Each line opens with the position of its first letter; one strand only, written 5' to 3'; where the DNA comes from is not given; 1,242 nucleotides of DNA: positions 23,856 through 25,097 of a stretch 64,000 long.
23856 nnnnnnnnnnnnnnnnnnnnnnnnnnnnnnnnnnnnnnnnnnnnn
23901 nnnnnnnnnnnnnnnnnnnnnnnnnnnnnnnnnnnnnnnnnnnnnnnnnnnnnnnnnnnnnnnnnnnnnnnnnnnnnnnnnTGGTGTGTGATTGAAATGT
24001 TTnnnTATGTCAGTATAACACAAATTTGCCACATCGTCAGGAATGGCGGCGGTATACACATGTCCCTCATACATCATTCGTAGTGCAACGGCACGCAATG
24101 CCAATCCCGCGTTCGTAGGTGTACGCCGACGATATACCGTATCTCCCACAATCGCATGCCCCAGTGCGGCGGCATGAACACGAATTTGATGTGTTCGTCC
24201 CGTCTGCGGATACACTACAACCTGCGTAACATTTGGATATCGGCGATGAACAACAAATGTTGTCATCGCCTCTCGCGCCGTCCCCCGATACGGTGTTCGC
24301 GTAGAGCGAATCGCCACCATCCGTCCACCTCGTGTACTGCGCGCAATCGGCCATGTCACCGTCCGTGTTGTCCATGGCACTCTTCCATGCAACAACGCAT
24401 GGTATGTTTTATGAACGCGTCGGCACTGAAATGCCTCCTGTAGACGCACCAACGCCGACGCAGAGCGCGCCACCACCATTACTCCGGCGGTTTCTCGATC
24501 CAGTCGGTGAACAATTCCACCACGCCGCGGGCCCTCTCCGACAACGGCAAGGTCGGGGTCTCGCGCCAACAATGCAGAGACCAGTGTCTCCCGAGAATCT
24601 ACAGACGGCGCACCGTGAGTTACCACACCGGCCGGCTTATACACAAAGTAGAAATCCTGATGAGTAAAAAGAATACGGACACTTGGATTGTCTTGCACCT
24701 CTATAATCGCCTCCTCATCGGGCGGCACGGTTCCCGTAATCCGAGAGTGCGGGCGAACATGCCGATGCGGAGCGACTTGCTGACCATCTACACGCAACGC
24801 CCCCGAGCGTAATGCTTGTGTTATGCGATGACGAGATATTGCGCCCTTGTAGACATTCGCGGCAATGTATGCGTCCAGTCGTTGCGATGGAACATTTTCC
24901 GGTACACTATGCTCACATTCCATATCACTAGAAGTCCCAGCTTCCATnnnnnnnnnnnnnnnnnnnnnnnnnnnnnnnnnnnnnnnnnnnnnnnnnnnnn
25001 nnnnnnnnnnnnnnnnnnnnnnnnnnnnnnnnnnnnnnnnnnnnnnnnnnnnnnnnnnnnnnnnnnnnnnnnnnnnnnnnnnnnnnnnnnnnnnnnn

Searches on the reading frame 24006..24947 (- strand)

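Call 9: search_protein_families(library=pfam, proteins=[window:24006-24947:-], max_evalue=0.001)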
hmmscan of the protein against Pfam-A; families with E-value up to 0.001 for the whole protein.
window:24006-24947:- (314 aa): 2 families
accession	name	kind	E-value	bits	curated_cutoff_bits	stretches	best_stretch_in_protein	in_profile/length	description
PF00849.27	PseudoU_synth_2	-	1.5e-25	90.6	26.8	1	99-261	2-152/152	RNA pseudouridylate synthase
PF01479.30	S4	-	8.9e-05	22.6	22.8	1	22-70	1-48/48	S4 domain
